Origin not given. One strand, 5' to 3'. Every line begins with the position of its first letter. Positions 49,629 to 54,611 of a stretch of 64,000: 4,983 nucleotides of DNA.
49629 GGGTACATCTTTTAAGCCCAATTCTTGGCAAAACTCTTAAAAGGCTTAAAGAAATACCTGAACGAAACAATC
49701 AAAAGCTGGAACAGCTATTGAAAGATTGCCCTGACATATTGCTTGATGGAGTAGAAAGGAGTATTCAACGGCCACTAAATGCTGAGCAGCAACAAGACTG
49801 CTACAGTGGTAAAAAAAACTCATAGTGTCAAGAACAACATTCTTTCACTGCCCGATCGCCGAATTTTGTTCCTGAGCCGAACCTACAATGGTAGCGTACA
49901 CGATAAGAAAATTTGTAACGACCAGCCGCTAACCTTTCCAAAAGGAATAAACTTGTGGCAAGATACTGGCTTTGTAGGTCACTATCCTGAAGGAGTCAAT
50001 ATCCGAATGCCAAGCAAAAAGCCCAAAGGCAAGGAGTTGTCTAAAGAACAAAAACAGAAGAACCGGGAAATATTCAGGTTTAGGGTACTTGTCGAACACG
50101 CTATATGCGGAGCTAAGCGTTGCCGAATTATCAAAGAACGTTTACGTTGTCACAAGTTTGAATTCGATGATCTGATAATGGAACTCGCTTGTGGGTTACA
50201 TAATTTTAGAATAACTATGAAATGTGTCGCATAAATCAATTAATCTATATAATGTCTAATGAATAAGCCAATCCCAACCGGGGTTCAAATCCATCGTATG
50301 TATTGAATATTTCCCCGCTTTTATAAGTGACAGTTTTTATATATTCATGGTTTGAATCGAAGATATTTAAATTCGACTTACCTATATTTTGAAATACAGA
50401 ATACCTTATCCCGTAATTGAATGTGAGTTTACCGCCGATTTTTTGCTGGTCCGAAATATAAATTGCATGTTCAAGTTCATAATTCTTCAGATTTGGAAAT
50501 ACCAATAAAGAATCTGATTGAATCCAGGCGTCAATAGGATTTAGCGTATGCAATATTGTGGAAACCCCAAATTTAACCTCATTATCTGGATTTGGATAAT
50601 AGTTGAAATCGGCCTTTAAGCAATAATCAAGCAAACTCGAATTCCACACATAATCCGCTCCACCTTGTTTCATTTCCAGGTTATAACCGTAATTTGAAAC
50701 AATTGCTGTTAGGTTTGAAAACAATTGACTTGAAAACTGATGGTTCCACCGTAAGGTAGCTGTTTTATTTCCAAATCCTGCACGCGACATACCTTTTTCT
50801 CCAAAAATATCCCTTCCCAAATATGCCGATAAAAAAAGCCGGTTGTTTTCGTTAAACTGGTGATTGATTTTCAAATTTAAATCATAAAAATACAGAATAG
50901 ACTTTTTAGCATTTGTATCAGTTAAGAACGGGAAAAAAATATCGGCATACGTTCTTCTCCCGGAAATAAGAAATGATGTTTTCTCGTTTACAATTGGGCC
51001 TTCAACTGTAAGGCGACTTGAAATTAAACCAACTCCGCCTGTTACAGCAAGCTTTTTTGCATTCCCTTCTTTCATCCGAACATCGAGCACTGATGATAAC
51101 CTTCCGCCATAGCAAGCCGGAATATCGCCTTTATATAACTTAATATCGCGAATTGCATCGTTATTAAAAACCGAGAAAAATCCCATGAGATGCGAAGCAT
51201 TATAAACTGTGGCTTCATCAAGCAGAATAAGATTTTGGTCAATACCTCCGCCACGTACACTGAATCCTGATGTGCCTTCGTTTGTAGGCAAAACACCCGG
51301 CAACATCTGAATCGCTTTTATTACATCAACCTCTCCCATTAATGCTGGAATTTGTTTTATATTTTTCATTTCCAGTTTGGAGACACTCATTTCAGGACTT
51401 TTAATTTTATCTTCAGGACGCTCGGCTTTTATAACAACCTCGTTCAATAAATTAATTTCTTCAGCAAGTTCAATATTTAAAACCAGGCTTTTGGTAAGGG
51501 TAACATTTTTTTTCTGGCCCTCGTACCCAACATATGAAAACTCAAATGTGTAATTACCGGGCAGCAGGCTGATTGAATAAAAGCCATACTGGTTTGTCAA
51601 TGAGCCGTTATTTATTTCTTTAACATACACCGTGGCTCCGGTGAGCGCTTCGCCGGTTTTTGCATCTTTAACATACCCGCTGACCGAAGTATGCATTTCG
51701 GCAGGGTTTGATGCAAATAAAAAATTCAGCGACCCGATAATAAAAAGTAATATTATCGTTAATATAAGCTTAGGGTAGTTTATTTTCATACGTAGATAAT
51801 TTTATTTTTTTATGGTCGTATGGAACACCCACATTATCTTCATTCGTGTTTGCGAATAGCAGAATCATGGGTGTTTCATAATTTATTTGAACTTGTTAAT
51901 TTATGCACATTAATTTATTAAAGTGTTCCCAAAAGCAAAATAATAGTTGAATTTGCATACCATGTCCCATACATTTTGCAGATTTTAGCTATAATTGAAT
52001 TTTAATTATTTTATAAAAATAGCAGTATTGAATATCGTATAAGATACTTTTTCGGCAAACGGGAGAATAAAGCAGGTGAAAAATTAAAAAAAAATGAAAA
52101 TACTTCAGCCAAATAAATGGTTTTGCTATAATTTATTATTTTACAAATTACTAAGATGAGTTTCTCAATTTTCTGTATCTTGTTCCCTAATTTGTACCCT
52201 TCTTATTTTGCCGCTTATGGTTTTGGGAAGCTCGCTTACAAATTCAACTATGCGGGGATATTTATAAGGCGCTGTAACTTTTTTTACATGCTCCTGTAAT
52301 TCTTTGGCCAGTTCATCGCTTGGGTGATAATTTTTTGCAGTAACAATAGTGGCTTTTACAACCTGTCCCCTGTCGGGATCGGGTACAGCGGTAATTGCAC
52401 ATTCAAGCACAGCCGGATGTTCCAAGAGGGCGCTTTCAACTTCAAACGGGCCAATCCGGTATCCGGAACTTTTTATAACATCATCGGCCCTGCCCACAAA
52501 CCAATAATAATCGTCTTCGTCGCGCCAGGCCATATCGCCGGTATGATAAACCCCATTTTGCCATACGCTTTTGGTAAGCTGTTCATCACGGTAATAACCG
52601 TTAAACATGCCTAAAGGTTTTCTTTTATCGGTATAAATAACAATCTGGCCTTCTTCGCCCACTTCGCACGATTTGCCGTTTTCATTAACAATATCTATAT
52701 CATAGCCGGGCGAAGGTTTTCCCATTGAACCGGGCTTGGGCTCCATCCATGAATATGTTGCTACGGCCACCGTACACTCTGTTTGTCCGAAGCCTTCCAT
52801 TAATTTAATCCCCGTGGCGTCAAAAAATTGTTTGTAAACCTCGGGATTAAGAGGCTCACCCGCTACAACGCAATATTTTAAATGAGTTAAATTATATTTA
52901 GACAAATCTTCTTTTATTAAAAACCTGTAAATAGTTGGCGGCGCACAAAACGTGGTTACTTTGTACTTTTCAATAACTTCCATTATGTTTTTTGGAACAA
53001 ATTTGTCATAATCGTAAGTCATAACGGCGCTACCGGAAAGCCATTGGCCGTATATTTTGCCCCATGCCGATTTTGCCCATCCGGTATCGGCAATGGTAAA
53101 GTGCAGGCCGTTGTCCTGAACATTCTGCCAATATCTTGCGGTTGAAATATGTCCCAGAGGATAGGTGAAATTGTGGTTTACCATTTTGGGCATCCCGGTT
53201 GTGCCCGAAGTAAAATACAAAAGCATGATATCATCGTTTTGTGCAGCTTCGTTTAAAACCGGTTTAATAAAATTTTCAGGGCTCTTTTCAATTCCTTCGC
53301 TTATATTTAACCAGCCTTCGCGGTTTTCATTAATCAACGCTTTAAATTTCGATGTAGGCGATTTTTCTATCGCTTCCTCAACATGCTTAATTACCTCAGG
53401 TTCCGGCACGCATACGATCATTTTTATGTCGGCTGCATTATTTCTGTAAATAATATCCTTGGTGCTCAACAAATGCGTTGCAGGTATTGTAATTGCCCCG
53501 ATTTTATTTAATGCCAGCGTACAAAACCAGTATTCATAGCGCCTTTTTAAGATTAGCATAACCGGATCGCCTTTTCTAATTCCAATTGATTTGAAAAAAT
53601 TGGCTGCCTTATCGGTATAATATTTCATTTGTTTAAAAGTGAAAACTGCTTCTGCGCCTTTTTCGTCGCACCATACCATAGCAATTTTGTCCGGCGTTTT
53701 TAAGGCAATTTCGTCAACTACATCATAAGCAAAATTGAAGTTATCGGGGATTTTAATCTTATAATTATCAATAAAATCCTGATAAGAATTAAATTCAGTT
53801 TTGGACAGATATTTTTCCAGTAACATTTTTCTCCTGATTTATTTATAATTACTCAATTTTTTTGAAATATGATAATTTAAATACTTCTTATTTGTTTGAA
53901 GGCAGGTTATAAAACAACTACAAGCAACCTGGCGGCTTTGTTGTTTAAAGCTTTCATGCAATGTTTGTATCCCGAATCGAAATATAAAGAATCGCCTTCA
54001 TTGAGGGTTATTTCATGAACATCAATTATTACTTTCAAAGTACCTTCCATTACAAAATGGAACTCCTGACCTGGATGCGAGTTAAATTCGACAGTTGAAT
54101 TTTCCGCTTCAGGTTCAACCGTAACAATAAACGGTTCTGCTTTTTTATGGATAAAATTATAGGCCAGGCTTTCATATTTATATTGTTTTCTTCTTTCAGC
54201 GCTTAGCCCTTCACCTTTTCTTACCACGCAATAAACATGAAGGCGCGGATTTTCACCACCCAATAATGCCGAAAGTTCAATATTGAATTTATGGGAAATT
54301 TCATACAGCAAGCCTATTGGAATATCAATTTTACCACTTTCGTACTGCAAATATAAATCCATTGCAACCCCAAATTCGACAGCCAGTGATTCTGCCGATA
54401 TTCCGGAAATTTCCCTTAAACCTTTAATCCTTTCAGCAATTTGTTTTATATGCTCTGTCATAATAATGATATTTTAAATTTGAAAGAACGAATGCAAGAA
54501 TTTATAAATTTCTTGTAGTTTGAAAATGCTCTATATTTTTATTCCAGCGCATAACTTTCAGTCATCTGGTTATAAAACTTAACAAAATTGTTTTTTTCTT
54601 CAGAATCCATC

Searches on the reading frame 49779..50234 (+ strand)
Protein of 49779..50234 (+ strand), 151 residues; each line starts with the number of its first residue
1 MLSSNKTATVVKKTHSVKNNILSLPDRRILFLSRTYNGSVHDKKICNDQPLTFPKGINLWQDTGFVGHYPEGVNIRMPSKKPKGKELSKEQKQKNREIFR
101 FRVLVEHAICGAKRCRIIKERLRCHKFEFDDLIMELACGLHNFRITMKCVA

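Call 20: search_protein_families(library=pfam, proteins=[window:49779-50234:+], max_evalue=0.01)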
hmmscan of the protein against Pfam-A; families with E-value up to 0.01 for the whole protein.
window:49779-50234:+ (151 aa): 1 family
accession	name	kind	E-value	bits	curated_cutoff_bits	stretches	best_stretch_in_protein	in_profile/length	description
PF13359.12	DDE_Tnp_4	-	4.5e-21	75.6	24.8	1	12-142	25-158/158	DDE superfamily endonuclease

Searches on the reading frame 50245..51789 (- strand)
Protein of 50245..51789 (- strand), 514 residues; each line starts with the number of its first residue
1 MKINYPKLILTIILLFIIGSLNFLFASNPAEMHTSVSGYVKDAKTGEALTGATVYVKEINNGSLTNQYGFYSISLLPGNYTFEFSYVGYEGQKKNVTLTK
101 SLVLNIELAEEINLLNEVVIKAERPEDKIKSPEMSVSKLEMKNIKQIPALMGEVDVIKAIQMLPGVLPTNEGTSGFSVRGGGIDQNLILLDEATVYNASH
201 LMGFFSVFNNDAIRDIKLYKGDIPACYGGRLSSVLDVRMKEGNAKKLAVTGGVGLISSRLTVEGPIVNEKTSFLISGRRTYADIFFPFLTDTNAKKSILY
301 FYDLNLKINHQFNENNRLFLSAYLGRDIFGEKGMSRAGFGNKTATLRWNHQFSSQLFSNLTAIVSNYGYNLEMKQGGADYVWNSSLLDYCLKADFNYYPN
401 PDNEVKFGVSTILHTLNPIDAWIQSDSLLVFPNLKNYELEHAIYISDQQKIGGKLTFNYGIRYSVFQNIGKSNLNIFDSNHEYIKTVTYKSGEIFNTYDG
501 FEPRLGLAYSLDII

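Call 8: search_protein_families(library=pfam, proteins=[window:50245-51789:-], max_evalue=0.01)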
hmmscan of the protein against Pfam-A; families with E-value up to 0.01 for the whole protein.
window:50245-51789:- (514 aa): 5 families
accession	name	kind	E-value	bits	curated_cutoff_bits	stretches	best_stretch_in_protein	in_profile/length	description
PF13715.12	CarbopepD_reg_2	-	1.8e-21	76.4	32.2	1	36-120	1-88/88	CarboxypepD_reg-like domain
PF13620.12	CarboxypepD_reg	-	4.5e-14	53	32.3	1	35-107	1-80/82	Carboxypeptidase regulatory-like domain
PF25183.1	OMP_b-brl_4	-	3.1e-12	46.2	30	1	432-511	359-448/838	Outer membrane beta barrel domain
PF07715.20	Plug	-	6.1e-07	30.4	23.9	1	150-230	20-102/107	TonB-dependent Receptor Plug Domain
PF00593.30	TonB_dep_Rec_b-barrel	-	3.6e-05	24.2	27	1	321-511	42-227/436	TonB dependent receptor-like, beta-barrel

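Call 18: find_encoding_contigs(protein=window:50245-51789:-, flank=10000, max_places=10)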
Protein window:50245-51789:- (514 aa): no gene with exactly this product is on record in the collection.

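Call 55: find_homologous_proteins(query=window:50245-51789:-, max_evalue=1e-30)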
Query window:50245-51789:- (514 aa): 8000 proteins with E <= 1e-30 among 8000 candidates; the best 120 are listed.
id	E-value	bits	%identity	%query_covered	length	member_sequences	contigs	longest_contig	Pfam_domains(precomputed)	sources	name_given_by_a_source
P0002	0.0e+0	1148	100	100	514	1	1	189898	PF13715.13,PF25183.2,PF07715.21,PF13620.13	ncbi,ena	-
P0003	5.0e-259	878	75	99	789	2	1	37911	PF13715.13,PF07715.21,PF13620.13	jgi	jgi:TonB dependent receptor/CarboxypepD_reg-like domain/TonB-dependent Receptor Plug Domain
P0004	3.8e-229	780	70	93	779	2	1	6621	PF13715.13,PF07715.21,PF13620.13,PF00593.31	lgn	-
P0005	1.2e-228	778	65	100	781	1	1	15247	PF13715.13,PF25183.2,PF07715.21,PF13620.13,PF00593.31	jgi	jgi:hypothetical protein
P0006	3.3e-228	777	67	98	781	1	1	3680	PF13715.13,PF25183.2,PF07715.21,PF13620.13,PF00593.31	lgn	-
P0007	2.4e-227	774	66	98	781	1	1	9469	PF13715.13,PF25183.2,PF07715.21,PF13620.13,PF00593.31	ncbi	-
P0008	2.4e-227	774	66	98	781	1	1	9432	PF13715.13,PF25183.2,PF07715.21,PF13620.13,PF00593.31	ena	-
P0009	2.8e-227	774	67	98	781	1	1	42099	PF13715.13,PF25183.2,PF07715.21,PF13620.13,PF00593.31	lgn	-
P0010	3.2e-227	773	66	98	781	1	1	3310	PF13715.13,PF25183.2,PF07715.21,PF13620.13,PF00593.31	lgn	-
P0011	7.4e-227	772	66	99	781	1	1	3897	PF13715.13,PF25183.2,PF07715.21,PF13620.13,PF00593.31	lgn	-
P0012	1.0e-226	772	66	98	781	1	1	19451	PF13715.13,PF25183.2,PF07715.21,PF13620.13,PF00593.31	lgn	-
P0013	1.4e-226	771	66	98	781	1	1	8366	PF13715.13,PF25183.2,PF07715.21,PF13620.13,PF00593.31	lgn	-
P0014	3.2e-226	770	66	98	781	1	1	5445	PF13715.13,PF25183.2,PF07715.21,PF13620.13,PF00593.31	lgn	-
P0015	5.3e-226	769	66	98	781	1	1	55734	PF13715.13,PF25183.2,PF07715.21,PF13620.13,PF00593.31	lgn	-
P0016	5.5e-226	769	66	98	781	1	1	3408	PF13715.13,PF25183.2,PF07715.21,PF13620.13,PF00593.31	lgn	-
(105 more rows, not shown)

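Call 56: find_encoding_contigs(protein=P0002, flank=10000, max_places=4)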
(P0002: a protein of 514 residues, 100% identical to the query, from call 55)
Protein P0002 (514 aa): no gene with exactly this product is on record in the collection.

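Call 57: find_encoding_contigs(protein=P0003, flank=6000, max_places=4)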
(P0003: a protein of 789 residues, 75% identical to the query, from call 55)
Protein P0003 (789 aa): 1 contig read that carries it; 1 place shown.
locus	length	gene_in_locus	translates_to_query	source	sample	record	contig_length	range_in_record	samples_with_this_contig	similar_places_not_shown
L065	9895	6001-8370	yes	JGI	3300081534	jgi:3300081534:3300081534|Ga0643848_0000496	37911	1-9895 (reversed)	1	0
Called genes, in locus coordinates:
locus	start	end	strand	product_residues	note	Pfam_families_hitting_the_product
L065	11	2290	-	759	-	PF00330:Aconitase, PF00694:Aconitase_C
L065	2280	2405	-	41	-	-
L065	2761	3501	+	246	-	PF01755:Glyco_transf_25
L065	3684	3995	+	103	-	PF01817:CM_2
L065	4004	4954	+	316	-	PF00682:HMGL-like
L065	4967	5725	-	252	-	PF08713:DNA_alkylation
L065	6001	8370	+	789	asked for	PF13620:CarboxypepD_reg, PF13715:CarbopepD_reg_2, PF07715:Plug (weak)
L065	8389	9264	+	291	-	PF14054:DUF4249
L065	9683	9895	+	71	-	?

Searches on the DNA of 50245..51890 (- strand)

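Call 59: search_with_rna_model(model_id=R1, source=L065, filters=off, max_evalue=1)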
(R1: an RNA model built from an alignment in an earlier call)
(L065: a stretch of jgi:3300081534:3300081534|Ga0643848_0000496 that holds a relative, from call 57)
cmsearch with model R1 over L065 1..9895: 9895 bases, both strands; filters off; matches with E-value up to 1: 6.
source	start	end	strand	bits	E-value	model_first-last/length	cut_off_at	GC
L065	2625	2712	+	15.6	0.082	1-95/95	no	0.33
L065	9278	9345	-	13.8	0.21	1-95/95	no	0.26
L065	3116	3202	+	12.5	0.41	1-95/95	no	0.26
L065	5057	5114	-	12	0.55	1-95/95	no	0.34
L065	2440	2509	+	11.9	0.57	1-95/95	no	0.21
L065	3126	3198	-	11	0.91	1-95/95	no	0.25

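Call 75: search_dna_similar(query=window:51784-51890:-, collection=phages, mode=distant, max_evalue=0.01, max_rows=10)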
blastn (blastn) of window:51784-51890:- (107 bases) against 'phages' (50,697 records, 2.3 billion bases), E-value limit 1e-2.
No match.

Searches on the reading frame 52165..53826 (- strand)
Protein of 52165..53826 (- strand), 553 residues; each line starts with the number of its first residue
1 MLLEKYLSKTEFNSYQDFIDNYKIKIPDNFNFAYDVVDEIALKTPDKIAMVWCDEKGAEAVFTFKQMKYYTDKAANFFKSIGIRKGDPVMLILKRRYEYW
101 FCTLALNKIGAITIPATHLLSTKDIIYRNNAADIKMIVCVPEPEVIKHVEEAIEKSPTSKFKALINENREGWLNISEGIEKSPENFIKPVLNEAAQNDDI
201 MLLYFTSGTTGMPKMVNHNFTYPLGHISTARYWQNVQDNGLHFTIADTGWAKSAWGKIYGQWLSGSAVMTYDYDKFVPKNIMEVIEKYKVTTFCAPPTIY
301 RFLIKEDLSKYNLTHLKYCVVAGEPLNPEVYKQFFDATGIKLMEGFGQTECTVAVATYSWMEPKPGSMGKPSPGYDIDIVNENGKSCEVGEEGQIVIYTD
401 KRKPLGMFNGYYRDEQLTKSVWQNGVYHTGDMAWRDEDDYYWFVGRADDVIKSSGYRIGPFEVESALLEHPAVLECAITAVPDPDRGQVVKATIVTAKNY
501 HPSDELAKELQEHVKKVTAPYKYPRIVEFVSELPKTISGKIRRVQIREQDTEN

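Call 8: search_protein_families(library=pfam, proteins=[window:52165-53826:-], max_evalue=0.01)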
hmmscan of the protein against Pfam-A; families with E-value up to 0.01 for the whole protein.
window:52165-53826:- (553 aa): 2 families
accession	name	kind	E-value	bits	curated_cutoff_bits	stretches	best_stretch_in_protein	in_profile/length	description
PF00501.34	AMP-binding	-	1e-64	219.2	29.9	1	39-412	3-384/384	AMP-binding enzyme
PF13193.12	AMP-binding_C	-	2.2e-22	80.2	24.5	1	462-540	1-76/76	AMP-binding enzyme C-terminal domain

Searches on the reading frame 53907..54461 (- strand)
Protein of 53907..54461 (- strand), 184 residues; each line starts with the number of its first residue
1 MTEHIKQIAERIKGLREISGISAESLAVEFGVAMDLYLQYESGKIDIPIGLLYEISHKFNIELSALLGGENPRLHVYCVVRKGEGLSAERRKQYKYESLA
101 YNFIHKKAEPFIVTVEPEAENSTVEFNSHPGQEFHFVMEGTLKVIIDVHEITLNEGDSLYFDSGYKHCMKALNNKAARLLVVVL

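Call 20: search_protein_families(library=pfam, proteins=[window:53907-54461:-], max_evalue=0.01)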
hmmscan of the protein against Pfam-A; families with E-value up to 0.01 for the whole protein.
window:53907-54461:- (184 aa): 5 families
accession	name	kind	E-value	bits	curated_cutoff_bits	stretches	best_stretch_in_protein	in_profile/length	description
PF07883.17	Cupin_2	-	7.8e-16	58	27.2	1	112-183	2-70/70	Cupin domain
PF12844.13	HTH_19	-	1.4e-06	28.5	30.2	1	10-71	2-63/64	Helix-turn-helix domain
PF01381.28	HTH_3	-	0.00016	22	23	1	12-64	1-53/55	Helix-turn-helix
PF01050.24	MannoseP_isomer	-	0.0013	19.3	23.6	1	112-171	32-89/116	Mannose-6-phosphate isomerase C-terminal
PF05899.18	Cupin_3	-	0.0095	16.1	23.5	0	130-165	25-60/74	EutQ-like cupin domain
